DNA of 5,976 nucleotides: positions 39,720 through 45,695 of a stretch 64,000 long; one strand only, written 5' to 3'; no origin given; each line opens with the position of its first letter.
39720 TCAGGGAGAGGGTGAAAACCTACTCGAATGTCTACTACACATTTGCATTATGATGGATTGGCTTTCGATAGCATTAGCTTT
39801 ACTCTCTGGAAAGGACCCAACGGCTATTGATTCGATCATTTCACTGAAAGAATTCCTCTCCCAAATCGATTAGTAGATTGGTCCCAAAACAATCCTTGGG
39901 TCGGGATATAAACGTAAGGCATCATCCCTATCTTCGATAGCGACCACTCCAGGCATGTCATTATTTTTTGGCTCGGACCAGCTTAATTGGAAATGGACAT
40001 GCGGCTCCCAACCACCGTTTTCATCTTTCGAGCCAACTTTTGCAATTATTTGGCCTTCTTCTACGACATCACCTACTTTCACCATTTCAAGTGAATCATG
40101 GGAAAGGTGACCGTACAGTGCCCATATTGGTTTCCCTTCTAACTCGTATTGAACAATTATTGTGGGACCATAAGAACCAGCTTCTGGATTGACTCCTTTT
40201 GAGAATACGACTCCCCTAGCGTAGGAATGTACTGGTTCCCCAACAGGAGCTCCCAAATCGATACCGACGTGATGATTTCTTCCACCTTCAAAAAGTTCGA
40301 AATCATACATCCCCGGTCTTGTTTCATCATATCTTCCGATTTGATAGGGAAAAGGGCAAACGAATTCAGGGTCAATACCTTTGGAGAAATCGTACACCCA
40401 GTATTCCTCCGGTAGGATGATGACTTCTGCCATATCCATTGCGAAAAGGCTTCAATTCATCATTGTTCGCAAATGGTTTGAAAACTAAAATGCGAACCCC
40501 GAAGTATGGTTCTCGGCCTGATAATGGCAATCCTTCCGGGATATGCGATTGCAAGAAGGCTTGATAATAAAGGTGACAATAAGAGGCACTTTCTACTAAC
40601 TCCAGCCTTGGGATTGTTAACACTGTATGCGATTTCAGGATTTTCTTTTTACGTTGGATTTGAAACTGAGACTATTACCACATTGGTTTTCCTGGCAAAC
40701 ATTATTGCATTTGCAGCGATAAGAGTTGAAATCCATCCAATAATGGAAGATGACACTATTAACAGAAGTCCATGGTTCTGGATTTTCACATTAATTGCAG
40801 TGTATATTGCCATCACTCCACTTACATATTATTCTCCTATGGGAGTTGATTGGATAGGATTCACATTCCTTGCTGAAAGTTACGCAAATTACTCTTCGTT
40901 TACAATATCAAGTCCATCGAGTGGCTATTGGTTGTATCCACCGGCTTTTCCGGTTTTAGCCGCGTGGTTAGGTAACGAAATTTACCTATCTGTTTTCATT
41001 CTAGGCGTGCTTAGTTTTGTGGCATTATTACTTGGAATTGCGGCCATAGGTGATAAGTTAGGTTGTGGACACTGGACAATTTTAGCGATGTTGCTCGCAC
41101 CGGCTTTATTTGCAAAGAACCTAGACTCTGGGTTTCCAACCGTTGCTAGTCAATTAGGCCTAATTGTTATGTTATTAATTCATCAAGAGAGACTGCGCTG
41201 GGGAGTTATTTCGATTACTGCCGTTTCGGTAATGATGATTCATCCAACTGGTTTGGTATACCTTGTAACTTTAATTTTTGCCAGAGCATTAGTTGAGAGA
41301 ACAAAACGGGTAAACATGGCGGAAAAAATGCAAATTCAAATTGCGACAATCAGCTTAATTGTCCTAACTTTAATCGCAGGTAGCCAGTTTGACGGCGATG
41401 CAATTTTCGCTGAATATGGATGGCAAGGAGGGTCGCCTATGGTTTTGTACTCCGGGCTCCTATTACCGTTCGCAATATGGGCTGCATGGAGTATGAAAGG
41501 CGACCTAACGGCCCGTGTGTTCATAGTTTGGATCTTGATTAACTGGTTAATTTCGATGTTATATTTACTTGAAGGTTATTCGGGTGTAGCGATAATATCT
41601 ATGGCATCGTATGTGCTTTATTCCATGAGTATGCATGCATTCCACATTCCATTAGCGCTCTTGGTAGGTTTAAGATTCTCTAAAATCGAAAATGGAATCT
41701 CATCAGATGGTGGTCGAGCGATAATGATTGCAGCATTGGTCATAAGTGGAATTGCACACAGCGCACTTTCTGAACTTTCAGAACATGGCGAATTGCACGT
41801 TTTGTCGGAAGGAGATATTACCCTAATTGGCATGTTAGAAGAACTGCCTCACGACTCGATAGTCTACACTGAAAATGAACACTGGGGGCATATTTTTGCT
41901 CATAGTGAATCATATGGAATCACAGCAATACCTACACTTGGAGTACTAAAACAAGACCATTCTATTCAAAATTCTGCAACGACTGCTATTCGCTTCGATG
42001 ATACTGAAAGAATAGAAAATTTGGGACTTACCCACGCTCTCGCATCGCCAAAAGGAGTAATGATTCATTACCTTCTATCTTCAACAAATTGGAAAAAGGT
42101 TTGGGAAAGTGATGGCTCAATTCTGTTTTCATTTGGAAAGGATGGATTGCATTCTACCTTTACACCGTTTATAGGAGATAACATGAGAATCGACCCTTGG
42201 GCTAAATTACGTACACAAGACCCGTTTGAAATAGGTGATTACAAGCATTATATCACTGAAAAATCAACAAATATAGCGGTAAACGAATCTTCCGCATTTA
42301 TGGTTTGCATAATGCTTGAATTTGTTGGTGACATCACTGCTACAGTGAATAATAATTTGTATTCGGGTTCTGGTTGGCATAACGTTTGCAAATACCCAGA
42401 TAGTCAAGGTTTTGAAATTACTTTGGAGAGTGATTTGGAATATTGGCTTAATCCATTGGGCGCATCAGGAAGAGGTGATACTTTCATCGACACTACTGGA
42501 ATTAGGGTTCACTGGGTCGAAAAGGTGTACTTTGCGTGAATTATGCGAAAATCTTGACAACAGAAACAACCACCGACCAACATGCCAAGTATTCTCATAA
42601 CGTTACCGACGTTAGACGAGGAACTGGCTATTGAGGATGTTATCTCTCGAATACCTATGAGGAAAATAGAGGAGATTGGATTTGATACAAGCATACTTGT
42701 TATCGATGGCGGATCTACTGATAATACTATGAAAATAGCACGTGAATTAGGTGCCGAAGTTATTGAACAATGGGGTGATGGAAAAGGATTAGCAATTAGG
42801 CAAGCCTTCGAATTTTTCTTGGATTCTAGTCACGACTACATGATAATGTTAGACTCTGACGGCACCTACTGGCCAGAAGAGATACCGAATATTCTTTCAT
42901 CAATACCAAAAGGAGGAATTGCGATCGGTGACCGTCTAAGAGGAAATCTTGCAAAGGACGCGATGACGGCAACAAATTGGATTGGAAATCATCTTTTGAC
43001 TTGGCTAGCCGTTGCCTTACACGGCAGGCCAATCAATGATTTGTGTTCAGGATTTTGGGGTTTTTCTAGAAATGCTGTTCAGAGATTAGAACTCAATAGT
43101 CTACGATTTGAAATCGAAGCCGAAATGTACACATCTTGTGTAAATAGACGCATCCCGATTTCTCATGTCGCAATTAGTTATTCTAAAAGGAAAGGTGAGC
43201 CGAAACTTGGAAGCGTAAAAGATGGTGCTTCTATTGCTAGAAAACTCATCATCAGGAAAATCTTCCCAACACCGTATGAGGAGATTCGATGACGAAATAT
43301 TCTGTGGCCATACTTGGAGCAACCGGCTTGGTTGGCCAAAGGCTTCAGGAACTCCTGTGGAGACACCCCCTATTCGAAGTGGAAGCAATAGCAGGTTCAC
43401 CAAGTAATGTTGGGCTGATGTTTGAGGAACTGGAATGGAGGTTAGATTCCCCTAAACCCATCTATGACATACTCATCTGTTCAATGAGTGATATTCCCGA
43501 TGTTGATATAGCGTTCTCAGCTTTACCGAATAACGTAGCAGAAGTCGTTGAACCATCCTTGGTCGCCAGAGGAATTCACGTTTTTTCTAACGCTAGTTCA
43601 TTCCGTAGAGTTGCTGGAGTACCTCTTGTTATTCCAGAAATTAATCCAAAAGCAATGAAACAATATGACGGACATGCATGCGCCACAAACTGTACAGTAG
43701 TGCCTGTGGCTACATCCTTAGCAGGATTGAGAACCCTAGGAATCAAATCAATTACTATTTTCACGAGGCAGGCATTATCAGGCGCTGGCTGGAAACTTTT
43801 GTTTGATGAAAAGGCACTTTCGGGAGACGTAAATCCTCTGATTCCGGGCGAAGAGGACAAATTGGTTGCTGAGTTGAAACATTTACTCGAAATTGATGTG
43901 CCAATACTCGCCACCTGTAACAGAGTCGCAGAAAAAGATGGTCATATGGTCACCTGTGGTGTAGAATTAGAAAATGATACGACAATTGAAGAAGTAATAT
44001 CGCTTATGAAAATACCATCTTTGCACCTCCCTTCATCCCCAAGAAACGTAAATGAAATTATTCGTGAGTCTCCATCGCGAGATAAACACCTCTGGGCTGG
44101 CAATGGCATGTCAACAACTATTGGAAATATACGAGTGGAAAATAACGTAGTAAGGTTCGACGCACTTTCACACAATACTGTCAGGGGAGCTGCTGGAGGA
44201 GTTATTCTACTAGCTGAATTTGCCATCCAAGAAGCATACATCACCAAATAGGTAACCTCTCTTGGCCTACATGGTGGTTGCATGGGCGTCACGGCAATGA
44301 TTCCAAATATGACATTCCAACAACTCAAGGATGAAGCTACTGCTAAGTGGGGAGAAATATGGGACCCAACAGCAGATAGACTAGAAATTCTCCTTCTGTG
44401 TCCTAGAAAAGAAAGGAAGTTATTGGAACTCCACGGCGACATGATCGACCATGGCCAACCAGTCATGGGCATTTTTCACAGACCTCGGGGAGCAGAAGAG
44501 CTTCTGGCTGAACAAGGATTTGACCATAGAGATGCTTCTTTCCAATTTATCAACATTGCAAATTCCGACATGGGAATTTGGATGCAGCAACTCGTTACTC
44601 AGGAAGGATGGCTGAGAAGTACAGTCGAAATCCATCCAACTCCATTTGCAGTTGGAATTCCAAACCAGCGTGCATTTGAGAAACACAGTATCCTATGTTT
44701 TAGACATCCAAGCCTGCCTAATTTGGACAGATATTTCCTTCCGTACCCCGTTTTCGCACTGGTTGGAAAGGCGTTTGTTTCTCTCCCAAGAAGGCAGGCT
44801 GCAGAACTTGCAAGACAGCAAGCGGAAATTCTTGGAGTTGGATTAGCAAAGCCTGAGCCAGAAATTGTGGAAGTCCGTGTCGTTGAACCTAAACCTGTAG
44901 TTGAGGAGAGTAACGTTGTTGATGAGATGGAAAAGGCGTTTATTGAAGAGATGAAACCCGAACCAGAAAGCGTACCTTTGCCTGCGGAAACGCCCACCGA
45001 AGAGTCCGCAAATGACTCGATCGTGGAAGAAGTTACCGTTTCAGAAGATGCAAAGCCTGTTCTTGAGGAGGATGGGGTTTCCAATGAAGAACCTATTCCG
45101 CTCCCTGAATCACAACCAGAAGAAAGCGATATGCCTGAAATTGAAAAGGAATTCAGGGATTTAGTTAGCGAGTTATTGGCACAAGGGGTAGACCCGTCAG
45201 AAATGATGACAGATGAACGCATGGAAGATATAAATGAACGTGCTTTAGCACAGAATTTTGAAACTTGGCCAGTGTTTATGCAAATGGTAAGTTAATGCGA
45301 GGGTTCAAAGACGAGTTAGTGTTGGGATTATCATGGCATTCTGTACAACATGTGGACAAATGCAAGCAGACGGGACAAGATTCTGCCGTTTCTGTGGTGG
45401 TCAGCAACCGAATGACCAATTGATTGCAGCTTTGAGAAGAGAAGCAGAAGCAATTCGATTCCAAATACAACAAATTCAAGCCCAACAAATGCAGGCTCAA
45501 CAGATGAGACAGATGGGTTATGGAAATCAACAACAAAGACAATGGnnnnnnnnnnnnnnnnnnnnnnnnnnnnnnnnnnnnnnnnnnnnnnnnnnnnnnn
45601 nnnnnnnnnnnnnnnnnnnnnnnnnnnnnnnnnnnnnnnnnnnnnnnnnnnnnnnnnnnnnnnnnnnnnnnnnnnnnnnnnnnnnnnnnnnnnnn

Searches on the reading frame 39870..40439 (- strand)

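Call 15: search_protein_families(library=ncbifam, proteins=[window:39870-40439:-], max_evalue=0.001)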
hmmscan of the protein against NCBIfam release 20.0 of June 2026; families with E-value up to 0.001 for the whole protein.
window:39870-40439:- (189 aa): 10 families
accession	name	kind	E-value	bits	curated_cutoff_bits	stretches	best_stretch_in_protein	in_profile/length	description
NF004799.0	PRK06148.1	subfamily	7.7e-31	106.9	1128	1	33-186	412-572/1015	hypothetical protein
NF052336.1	PdgHdaseHSB100310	equivalog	1e-09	38.2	500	1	47-164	47-152/316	peptidoglycan hydrolase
NF052529.1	PG_M23_Pgp6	exception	2.6e-08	33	600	1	54-150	332-417/452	peptidoglycan metallopeptidase Pgp6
NF052530.1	Heli_ShapePgp3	exception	6.6e-07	28.7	300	1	55-152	165-251/270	peptidoglycan metallopeptidase Pgp3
NF045981.1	MSC0775_fam_LP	subfamily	8.4e-07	27.8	250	1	126-152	589-615/740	MSC_0775 family lipoprotein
NF053825.1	PdgNdpepShyA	equivalog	2.6e-06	26.4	700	1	56-155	295-383/425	peptidoglycan DD-endopeptidase ShyA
NF053824.1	PdgNdpepShyC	equivalog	7.1e-06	25.2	700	1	54-151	293-379/429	peptidoglycan DD-endopeptidase ShyC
NF008652.0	PRK11649.1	equivalog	5.2e-05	22.1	341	1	56-153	312-398/439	murein DD-endopeptidase MepM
NF040883.1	amid_act_ActS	equivalog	9.7e-05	21.7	375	1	58-153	137-221/242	amidase activator ActS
NF050804.1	CellDivDipMCaul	equivalog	0.00018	20.4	900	1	52-155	525-616/634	cell division endopeptidase DipM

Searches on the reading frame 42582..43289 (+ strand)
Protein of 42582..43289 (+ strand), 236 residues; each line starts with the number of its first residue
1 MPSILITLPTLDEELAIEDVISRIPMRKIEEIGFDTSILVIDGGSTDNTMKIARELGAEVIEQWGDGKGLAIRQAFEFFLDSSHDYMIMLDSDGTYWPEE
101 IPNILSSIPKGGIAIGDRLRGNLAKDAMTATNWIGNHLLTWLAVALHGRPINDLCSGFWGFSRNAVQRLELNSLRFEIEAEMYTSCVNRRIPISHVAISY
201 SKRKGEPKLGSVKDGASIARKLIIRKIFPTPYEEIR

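Call 12: search_protein_families(library=pfam, proteins=[window:42582-43289:+], max_evalue=0.001)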
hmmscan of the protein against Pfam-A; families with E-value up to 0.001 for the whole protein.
window:42582-43289:+ (236 aa): 1 family
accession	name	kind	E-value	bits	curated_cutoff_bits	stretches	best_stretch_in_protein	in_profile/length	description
PF00535.33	Glycos_transf_2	-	2.4e-12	47.6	23.3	1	8-168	4-166/168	Glycosyl transferase family 2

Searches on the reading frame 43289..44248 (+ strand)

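Call 12: search_protein_families(library=pfam, proteins=[window:43289-44248:+], max_evalue=0.001)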
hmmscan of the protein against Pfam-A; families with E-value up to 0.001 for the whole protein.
window:43289-44248:+ (320 aa): 2 families
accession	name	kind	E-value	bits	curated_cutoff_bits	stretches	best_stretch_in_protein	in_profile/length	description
PF01118.30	Semialdhyde_dh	-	2.8e-25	89.5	26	1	6-125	2-120/121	Semialdehyde dehydrogenase, NAD binding domain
PF02774.23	Semialdhyde_dhC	-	6.4e-09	36.6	26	1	145-298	2-183/184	Semialdehyde dehydrogenase, dimerisation domain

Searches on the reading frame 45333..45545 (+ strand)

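Call 12: search_protein_families(library=pfam, proteins=[window:45333-45545:+], max_evalue=0.001)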
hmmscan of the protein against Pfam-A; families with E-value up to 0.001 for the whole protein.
window:45333-45545:+ (71 aa): 1 family
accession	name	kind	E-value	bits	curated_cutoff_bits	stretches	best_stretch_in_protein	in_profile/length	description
PF13240.11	Zn_Ribbon_1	-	0.00015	21.9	25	1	3-22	1-20/23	zinc-ribbon domain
